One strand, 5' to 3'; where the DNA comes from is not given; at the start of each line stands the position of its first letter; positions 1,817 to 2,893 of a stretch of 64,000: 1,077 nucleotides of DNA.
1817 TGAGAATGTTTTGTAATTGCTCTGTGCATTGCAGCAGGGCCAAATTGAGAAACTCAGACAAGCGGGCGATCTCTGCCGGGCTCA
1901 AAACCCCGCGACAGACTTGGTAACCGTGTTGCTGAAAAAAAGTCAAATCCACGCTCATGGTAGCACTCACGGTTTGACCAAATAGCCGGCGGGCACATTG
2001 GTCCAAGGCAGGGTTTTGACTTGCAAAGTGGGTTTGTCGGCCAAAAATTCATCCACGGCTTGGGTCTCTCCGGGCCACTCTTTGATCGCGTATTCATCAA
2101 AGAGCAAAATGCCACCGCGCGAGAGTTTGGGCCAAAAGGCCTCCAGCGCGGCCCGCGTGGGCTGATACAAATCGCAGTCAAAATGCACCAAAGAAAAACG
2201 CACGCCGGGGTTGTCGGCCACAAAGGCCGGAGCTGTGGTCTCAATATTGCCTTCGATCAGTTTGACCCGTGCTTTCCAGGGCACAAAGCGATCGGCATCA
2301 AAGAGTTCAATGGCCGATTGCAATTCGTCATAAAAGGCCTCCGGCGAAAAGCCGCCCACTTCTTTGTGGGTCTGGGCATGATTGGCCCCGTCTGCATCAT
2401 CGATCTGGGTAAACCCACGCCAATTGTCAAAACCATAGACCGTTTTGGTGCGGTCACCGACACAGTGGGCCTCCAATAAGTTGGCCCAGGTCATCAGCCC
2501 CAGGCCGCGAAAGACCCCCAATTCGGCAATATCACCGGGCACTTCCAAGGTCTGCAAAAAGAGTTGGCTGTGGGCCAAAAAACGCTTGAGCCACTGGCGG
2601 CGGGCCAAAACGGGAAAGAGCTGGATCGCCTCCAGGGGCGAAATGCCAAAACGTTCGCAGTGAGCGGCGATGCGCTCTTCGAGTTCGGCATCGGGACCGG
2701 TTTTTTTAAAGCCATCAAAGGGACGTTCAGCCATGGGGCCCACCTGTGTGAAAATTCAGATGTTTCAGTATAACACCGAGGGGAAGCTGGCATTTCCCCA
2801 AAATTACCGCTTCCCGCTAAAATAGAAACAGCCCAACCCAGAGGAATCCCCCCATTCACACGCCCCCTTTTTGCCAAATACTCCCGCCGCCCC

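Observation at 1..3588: Tailoring-enzyme set suggesting a small-molecule pathway fragment: amidinotransferase-fold, hexapeptide transferase, PhyH dioxygenase, TylF O-methyltransferase, EntD/Sfp PPTase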

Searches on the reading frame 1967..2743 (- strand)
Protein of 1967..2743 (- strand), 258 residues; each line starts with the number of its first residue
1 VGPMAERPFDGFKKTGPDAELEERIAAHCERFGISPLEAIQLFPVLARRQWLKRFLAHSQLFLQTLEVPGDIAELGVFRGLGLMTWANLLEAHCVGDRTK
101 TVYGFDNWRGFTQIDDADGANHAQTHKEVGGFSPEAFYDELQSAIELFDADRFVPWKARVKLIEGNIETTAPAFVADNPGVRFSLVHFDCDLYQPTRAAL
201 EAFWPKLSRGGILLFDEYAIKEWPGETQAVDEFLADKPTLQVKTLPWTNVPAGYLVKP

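Call 3: search_protein_families(library=pfam, proteins=[window:1967-2743:-], max_evalue=0.01)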
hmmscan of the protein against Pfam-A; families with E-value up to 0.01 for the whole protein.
window:1967-2743:- (258 aa): 2 families
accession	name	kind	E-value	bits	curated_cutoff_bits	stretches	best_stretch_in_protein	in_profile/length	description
PF05711.17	TylF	-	3.6e-16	59.6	23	1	66-236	89-245/264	Macrocin-O-methyltransferase (TylF)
PF13578.12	Methyltransf_24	-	4.9e-12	47.1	26.3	1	74-218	2-105/105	Methyltransferase domain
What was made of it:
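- Checked: Window 1967-2734 (-): TylF, PF05711 E=3.6e-16 (call 3).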

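Call 4: search_protein_families(library=ncbifam, proteins=[window:1967-2743:-], max_evalue=0.01)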
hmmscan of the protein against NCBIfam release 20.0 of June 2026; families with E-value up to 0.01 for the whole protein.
window:1967-2743:- (258 aa): 0 families

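Call 9: find_encoding_contigs(protein=window:1967-2743:-, flank=10000, max_places=6)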
Protein window:1967-2743:- (258 aa): no gene with exactly this product is on record in the collection.

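Call 29: search_solved_structures(query=window:1967-2734:-, max_evalue=0.01)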
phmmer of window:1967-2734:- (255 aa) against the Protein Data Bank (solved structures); distinct sequences matched with E-value up to 0.01: 9.
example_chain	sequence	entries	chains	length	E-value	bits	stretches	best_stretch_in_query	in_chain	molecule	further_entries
4gf5_A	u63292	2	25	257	1.3e-30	110.2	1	16-247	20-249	CalS11 | TDP-rhamnose 3'-O-methyltransferase (CalS11)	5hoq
3tos_A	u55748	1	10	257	1.3e-30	110.2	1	16-247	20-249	CalS11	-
4x7v_A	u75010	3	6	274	8.5e-10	41.9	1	64-218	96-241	Mycinamicin III 3''-O-methyltransferase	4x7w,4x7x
4x7u_A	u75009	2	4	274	8.8e-10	41.9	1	64-218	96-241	Mycinamicin III 3''-O-methyltransferase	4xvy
4x7y_B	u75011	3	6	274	9.1e-10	41.8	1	64-218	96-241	Mycinamicin III 3''-O-methyltransferase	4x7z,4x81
4xvz_A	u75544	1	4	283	9.8e-10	41.7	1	64-218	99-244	Mycinamicin III 3''-O-methyltransferase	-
5i10_A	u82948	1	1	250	2.3e-09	40.5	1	64-218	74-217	Probable O-methyltransferase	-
4cdz_A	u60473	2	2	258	2.4e-09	40.5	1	64-218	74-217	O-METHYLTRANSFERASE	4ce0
2wk1_A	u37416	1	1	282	3.3e-09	40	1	64-232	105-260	NOVP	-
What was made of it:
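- On TylF/MycF/NovP O-methyltransferases (PF05711): CalS11 matches at E=1.3e-30 over residues 16-247 (call 29).
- Tried and rejected: CmcI did not appear among the PDB hits of TylF (call 29).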

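Call 92: find_homologous_proteins(query=window:1967-2734:-, max_evalue=1e-30)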
Query window:1967-2734:- (255 aa): 1261 proteins with E <= 1e-30 among 2500 candidates; the best 120 are listed.
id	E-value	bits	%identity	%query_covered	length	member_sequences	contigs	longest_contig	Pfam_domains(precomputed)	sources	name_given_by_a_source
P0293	1.3e-164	564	96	100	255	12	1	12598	PF05711.18,PF13578.13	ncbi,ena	-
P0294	1.1e-163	561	95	100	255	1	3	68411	PF05711.18,PF13578.13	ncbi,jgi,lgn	jgi:hypothetical protein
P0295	5.0e-162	556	93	100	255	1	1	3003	PF05711.18,PF13578.13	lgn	-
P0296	1.3e-146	505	85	100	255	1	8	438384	PF05711.18,PF13578.13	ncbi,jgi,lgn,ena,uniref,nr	ncbi:macrocin-O-methyltransferase [bacterium (Candidatus Blackallbacteria) CG17_big_fil_post_rev_8_2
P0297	4.8e-146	503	85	100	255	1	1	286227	PF05711.18,PF13578.13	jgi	jgi:hypothetical protein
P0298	5.5e-142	490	80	100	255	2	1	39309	PF05711.18,PF13578.13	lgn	-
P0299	2.1e-138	478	76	100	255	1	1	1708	PF05711.18,PF13578.13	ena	-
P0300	4.4e-137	474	78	99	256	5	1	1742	PF05711.18,PF13578.13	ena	-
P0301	7.9e-136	470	74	100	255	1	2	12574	PF05711.18,PF13578.13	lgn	-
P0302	6.3e-132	457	75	98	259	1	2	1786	PF05711.18,PF13578.13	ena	-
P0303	1.4e-130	453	73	99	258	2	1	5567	PF05711.18,PF13578.13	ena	-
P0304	2.1e-130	452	75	98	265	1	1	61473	PF05711.18,PF13578.13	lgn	-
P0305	8.0e-130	450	74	98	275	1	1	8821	PF05711.18,PF13578.13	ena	-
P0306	3.0e-129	448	74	100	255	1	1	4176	PF05711.18,PF13578.13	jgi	jgi:hypothetical protein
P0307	3.2e-129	448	73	99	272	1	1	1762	PF05711.18,PF13578.13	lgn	-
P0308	3.4e-129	448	74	98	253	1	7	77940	PF05711.18,PF13578.13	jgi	jgi:hypothetical protein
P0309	1.6e-128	446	71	100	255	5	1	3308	PF05711.18,PF13578.13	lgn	-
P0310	1.7e-128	446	74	100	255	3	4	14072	PF05711.18,PF13578.13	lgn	-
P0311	2.4e-128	445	71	99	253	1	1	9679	PF05711.18,PF13578.13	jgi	jgi:hypothetical protein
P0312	9.8e-128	443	73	98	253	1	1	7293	PF05711.18,PF13578.13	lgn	-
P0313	2.2e-127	442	71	100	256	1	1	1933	PF05711.18,PF13578.13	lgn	-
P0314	1.3e-126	440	72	100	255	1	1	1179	PF05711.18,PF13578.13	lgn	-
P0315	1.4e-126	440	72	100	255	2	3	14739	PF05711.18,PF13578.13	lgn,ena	-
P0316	1.5e-126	440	70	98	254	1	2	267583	PF05711.18,PF13578.13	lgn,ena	-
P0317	1.5e-126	440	71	98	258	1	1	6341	PF05711.18,PF13578.13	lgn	-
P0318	1.8e-126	439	74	99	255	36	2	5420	PF05711.18,PF13578.13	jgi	jgi:hypothetical protein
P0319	2.1e-126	439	72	100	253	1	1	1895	PF05711.18,PF13578.13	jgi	jgi:hypothetical protein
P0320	2.5e-126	439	71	99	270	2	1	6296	PF05711.18,PF13578.13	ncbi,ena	-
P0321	3.2e-126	438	71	98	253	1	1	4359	PF05711.18,PF13578.13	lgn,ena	-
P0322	3.3e-126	438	70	100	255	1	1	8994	PF05711.18,PF13578.13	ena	-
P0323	3.3e-126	438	70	100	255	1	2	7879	PF05711.18,PF13578.13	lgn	-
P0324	3.7e-126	438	74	98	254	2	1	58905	PF05711.18,PF13578.13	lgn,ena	-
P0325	4.0e-126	438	71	98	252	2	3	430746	PF05711.18,PF13578.13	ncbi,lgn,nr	ncbi:MAG: macrocin-O-methyltransferase [Geobacter sp.]|nr:macrocin-O-methyltransferase [Geobacter sp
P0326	4.1e-126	438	71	100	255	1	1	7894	PF05711.18,PF13578.13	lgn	-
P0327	4.9e-126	438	70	98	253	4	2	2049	PF05711.18,PF13578.13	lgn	-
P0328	6.1e-126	438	73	100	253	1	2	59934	PF05711.18,PF13578.13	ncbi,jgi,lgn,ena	-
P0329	6.8e-126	437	71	100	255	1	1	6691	PF05711.18,PF13578.13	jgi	jgi:hypothetical protein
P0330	7.8e-126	437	71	100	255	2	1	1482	PF05711.18,PF13578.13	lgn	-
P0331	8.8e-126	437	72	100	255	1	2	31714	PF05711.18,PF13578.13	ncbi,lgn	-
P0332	9.0e-126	437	69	99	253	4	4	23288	PF05711.18,PF13578.13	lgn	-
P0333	1.1e-125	437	69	100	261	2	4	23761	PF05711.18,PF13578.13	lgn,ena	-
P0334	1.2e-125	437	73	98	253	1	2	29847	PF05711.18,PF13578.13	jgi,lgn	jgi:hypothetical protein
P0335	1.2e-125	437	71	98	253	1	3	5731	PF05711.18,PF13578.13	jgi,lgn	-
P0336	1.5e-125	436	72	98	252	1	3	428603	PF05711.18,PF13578.13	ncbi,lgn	-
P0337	1.5e-125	436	70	100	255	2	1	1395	PF05711.18,PF13578.13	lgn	-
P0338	2.1e-125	436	72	100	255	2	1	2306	PF05711.18,PF13578.13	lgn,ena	-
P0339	2.8e-125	435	70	100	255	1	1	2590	PF05711.18,PF13578.13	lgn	-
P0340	3.1e-125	435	70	100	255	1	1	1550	PF05711.18,PF13578.13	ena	-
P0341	4.3e-125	435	70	100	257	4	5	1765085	PF05711.18,PF13578.13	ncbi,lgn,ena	ncbi:MAG: TylF/MycF/NovP-related O-methyltransferase [Bryobacteraceae bacterium]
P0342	4.6e-125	435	70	100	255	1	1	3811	PF05711.18,PF13578.13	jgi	jgi:hypothetical protein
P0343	4.8e-125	435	71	99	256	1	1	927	PF05711.18,PF13578.13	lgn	-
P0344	5.3e-125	434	72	98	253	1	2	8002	PF05711.18,PF13578.13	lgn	-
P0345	6.9e-125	434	69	98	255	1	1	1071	PF05711.18,PF13578.13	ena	-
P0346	1.1e-124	433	71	98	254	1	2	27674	PF05711.18,PF13578.13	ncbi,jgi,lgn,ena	jgi:hypothetical protein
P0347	1.1e-124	433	71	100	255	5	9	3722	PF05711.18,PF13578.13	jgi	jgi:hypothetical protein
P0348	1.1e-124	433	72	98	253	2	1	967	PF05711.18,PF13578.13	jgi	-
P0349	1.1e-124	433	71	100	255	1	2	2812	PF05711.18,PF13578.13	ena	-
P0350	1.3e-124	433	70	99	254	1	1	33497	PF05711.18,PF13578.13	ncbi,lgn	-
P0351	1.3e-124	433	71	99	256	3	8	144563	PF05711.18,PF13578.13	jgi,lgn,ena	-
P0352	1.4e-124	433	69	98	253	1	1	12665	PF05711.18,PF13578.13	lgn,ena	-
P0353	1.5e-124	433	71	99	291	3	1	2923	PF05711.18,PF13578.13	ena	-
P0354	1.6e-124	433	71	98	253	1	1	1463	PF05711.18,PF13578.13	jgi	jgi:hypothetical protein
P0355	1.8e-124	433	70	98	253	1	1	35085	PF05711.18,PF13578.13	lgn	-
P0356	1.9e-124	433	70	100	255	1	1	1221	PF05711.18,PF13578.13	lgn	-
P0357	2.1e-124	433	72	98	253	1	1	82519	PF05711.18,PF13578.13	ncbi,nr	ncbi:MAG: class I SAM-dependent methyltransferase [Magnetococcales bacterium]|nr:class I SAM-depende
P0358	2.1e-124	432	71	99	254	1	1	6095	PF05711.18,PF13578.13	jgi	jgi:cephalosporin hydroxylase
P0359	2.2e-124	432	71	100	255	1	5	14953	PF05711.18,PF13578.13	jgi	jgi:hypothetical protein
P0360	2.3e-124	432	71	99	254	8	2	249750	PF05711.18,PF13578.13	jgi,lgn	jgi:hypothetical protein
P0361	2.5e-124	432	69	100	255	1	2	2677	PF05711.18,PF13578.13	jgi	jgi:hypothetical protein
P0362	2.7e-124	432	69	100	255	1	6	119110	PF05711.18,PF13578.13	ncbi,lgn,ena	-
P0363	3.5e-124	432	70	100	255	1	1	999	PF05711.18,PF13578.13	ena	-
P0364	3.7e-124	432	70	100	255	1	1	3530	PF05711.18,PF13578.13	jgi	jgi:hypothetical protein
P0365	5.7e-124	431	69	98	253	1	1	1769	PF05711.18,PF13578.13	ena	-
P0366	6.1e-124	431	72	98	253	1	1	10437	PF05711.18,PF13578.13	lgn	-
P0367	7.4e-124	431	70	100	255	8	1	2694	PF05711.18,PF13578.13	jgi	jgi:hypothetical protein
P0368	8.5e-124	431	69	100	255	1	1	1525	PF05711.18,PF13578.13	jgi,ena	-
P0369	9.9e-124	430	72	98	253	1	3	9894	PF05711.18,PF13578.13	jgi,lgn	jgi:hypothetical protein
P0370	1.1e-123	430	70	98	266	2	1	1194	PF05711.18,PF13578.13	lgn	-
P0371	1.3e-123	430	70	100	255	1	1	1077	PF05711.18,PF13578.13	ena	-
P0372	1.5e-123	430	70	98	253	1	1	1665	PF05711.18,PF13578.13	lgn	-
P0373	1.7e-123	430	71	99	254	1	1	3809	PF05711.18,PF13578.13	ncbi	-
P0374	1.8e-123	429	69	100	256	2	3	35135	PF05711.18,PF13578.13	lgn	-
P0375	1.8e-123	429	71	98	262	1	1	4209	PF05711.18,PF13578.13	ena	-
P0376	1.9e-123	429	71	100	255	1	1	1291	PF05711.18,PF13578.13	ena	-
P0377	2.1e-123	429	68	100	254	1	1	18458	PF05711.18,PF13578.13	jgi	-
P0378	2.2e-123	429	69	98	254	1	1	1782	PF05711.18,PF13578.13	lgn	-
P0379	2.7e-123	429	71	99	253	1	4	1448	PF05711.18,PF13578.13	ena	-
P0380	2.8e-123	429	70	98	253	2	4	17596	PF05711.18,PF13578.13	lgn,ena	-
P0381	3.0e-123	429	70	98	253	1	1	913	PF05711.18,PF13578.13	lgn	-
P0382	3.1e-123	429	71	100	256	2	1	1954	PF05711.18,PF13578.13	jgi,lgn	jgi:hypothetical protein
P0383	3.1e-123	429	70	98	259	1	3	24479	PF05711.18,PF13578.13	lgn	-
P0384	3.1e-123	429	71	98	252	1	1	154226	PF05711.18,PF13578.13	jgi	jgi:hypothetical protein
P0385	3.1e-123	429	71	98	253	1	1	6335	PF05711.18,PF13578.13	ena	-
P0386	3.3e-123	429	71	99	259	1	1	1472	PF05711.18,PF13578.13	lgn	-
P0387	3.4e-123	429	70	99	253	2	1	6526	PF05711.18,PF13578.13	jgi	-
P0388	3.5e-123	428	69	98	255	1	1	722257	PF05711.18,PF13578.13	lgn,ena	-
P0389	4.0e-123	428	71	98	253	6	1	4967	PF05711.18,PF13578.13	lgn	-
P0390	4.5e-123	428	70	98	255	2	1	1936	PF05711.18,PF13578.13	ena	-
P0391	5.6e-123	428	69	98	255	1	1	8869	PF05711.18,PF13578.13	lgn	-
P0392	5.8e-123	428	70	100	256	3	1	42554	PF05711.18,PF13578.13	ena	-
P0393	6.1e-123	428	69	98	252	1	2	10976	PF05711.18,PF13578.13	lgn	-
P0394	6.2e-123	428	70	100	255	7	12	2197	PF05711.18,PF13578.13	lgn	-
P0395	6.7e-123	428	70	100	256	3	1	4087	PF05711.18,PF13578.13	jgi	jgi:hypothetical protein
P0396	6.8e-123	428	72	98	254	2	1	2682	PF05711.18,PF13578.13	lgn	-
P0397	7.5e-123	427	71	98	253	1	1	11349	PF05711.18,PF13578.13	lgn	-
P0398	8.7e-123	427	69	98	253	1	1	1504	PF05711.18,PF13578.13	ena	-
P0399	8.7e-123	427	69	98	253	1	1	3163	PF05711.18,PF13578.13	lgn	-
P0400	8.9e-123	427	71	98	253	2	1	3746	PF05711.18,PF13578.13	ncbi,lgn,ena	-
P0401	9.1e-123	427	71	98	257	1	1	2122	PF05711.18,PF13578.13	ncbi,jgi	jgi:hypothetical protein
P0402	1.0e-122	427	71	98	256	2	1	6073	PF05711.18,PF13578.13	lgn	-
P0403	1.1e-122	427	69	99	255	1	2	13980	PF05711.18,PF13578.13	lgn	-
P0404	1.1e-122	427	69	98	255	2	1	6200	PF05711.18,PF13578.13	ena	-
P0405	1.2e-122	427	69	98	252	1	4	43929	PF05711.18,PF13578.13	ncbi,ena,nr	ncbi:MAG: class I SAM-dependent methyltransferase [Lachnospiraceae bacterium]|nr:class I SAM-depende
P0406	1.3e-122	427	70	98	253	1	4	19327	PF05711.18,PF13578.13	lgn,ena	-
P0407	1.5e-122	426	70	98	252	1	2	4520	PF05711.18,PF13578.13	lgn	-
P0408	1.6e-122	426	69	98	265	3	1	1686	PF05711.18,PF13578.13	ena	-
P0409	1.7e-122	426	68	98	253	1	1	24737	PF05711.18,PF13578.13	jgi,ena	-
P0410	1.9e-122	426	69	98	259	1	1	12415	PF05711.18,PF13578.13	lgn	-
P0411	1.9e-122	426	71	99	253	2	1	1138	PF05711.18,PF13578.13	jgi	jgi:hypothetical protein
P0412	2.0e-122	426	69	98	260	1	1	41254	PF05711.18,PF13578.13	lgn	-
